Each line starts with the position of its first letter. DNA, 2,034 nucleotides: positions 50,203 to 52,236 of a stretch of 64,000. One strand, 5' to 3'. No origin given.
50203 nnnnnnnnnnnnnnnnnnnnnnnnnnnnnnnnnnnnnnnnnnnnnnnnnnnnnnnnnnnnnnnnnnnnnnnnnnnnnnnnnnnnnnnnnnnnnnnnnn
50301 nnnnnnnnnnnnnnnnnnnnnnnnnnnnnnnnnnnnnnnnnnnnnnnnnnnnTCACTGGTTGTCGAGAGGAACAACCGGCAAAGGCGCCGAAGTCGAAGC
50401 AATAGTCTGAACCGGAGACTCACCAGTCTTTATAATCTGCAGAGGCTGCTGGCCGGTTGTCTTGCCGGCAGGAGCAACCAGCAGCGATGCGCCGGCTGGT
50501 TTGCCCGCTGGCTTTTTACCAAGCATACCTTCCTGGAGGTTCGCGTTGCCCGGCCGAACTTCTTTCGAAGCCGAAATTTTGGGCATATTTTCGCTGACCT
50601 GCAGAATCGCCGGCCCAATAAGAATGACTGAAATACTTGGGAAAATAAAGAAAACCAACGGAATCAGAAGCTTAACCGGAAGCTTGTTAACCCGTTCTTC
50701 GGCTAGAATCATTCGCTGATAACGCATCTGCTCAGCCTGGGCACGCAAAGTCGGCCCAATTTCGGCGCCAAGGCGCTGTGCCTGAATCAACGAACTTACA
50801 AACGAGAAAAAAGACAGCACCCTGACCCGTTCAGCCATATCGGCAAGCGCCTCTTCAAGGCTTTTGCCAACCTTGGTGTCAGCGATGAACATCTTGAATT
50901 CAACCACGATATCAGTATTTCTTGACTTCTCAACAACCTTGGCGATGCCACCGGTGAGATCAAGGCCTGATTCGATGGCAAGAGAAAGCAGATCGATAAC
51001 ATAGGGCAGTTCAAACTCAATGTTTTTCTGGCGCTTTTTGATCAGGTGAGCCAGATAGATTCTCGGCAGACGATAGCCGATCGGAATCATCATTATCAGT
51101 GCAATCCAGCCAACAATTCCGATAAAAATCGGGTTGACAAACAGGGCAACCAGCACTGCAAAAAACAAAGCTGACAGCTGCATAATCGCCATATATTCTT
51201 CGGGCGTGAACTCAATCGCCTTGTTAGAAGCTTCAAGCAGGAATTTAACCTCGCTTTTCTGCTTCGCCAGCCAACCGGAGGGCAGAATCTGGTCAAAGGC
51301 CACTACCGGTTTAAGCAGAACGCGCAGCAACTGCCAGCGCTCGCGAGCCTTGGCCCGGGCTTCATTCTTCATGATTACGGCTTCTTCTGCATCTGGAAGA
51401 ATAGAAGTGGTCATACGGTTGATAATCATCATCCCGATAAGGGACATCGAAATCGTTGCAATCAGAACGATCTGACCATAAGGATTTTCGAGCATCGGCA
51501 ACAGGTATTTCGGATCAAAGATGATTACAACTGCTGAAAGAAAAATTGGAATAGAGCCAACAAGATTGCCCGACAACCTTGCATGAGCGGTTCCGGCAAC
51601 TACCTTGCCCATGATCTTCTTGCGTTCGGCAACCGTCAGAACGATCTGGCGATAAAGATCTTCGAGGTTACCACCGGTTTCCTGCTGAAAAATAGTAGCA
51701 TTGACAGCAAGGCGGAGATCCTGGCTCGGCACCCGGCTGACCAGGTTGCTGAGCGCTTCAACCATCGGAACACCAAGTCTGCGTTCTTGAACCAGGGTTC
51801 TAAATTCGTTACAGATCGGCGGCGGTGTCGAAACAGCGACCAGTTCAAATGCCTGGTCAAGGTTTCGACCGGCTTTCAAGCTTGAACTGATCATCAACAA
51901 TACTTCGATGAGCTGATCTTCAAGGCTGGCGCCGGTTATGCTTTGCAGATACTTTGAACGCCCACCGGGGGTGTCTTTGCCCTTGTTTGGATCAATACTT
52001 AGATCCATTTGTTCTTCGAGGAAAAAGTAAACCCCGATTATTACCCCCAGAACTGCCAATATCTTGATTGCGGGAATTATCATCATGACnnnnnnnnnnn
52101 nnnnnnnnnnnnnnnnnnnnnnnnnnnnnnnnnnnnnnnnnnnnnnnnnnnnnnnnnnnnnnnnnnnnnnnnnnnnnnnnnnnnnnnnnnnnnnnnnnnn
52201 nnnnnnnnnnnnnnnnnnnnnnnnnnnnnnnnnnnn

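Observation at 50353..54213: Tad-like secretion module with domain fusions: CpaE/MinD-like + CpaF ATPase, and a TadB+TadC platform in one polypeptide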

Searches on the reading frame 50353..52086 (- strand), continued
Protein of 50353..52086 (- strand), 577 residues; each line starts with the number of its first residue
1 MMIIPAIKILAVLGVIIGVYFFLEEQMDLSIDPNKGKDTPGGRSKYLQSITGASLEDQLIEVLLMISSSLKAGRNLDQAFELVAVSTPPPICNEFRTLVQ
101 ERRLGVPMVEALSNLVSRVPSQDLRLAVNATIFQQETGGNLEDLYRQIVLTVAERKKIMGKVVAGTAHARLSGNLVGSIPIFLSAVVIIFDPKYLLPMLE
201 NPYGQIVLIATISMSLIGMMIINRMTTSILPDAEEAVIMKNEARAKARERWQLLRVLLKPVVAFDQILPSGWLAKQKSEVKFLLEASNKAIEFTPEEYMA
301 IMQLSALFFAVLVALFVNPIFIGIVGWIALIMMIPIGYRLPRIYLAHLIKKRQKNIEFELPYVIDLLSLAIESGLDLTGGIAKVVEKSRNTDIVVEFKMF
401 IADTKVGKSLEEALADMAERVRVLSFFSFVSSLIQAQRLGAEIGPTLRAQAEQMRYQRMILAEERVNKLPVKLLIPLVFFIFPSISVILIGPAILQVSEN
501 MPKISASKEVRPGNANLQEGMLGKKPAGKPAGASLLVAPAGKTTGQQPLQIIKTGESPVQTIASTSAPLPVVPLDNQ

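Call 65: find_encoding_contigs(protein=P0318, flank=10000, max_places=1)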
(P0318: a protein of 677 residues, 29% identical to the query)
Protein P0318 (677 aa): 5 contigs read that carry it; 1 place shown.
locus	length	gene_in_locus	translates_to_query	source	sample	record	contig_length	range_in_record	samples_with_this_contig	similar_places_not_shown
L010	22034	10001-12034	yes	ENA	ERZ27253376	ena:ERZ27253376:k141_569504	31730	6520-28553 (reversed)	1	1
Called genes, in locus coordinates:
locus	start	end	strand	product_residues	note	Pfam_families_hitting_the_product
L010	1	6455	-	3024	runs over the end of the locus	PF10091:Glycoamylase, PF06165:GH94_b-supersand, PF17167:Glyco_hydro_94, PF03633:Glyco_hydro_65C (weak)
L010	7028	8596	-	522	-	PF01425:Amidase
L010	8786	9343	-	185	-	PF22558:REase-ARP (weak)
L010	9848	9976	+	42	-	-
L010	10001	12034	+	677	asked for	PF00482:T2SSF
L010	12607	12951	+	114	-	-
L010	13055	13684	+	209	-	PF01582:TIR (weak), PF13676:TIR_2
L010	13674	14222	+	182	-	-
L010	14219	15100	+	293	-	PF28206:Vpar_1526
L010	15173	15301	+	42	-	-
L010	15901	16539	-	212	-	PF00881:Nitroreductase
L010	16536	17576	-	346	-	PF02277:DBI_PRT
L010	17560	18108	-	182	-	PF00300:His_Phos_1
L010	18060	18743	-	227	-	PF02654:CobS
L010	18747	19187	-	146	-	PF02283:CobU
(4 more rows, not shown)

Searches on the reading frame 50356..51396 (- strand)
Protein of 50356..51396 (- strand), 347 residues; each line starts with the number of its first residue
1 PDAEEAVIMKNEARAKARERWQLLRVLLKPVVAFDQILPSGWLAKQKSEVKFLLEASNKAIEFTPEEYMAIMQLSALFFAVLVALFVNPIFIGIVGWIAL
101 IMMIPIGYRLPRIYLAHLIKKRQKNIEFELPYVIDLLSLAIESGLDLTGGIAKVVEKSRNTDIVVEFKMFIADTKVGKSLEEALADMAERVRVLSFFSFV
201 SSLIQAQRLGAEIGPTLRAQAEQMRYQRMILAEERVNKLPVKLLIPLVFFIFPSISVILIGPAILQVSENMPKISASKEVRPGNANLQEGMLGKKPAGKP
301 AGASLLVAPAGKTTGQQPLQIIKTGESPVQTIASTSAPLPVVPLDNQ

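Call 77: search_protein_families(library=pfam, proteins=[window:50356-51396:-], max_evalue=0.05)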
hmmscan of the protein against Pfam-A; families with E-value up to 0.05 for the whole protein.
window:50356-51396:- (347 aa): 1 family
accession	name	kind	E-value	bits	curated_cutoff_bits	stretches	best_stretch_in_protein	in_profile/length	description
PF00482.28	T2SSF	-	8.4e-13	48.8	25.2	1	134-260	2-124/125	Type II secretion system (T2SS), protein F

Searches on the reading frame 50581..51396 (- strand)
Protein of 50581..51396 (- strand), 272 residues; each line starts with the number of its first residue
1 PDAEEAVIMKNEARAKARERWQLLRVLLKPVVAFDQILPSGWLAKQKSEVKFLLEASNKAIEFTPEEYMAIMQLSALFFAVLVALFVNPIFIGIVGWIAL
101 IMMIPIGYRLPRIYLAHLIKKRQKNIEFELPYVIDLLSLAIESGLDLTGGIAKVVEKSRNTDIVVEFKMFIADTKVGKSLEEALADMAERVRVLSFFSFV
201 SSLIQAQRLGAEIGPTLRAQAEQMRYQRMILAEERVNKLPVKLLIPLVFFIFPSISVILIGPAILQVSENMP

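Call 86: search_solved_structures(query=window:50581-51396:-, max_evalue=1)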
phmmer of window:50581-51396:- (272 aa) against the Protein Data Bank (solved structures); distinct sequences matched with E-value up to 1: 0.

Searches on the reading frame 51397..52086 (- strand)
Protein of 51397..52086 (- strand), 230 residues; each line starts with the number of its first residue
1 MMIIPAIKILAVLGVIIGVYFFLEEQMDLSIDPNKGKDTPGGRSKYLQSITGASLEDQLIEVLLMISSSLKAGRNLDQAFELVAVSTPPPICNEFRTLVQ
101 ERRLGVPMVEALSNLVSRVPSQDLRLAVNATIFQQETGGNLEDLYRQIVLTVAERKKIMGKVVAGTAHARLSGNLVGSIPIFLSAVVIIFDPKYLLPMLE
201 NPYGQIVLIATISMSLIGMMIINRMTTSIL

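Call 77: search_protein_families(library=pfam, proteins=[window:51397-52086:-], max_evalue=0.05)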
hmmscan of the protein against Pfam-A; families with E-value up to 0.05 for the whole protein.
window:51397-52086:- (230 aa): 1 family
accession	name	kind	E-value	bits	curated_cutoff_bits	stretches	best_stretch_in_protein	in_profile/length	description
PF00482.28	T2SSF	-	4.5e-13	49.7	25.2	1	65-188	4-124/125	Type II secretion system (T2SS), protein F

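Call 85: search_solved_structures(query=window:51397-52086:-, max_evalue=1)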
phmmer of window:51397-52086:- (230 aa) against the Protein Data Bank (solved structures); distinct sequences matched with E-value up to 1: 2.
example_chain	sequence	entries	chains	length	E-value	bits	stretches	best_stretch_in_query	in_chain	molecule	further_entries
9iho_H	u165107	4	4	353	0.053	16.5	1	133-228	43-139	NADH-ubiquinone oxidoreductase chain 1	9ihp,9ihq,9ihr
6xpd_B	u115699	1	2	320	0.26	14.2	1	156-214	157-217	Zinc transporter 8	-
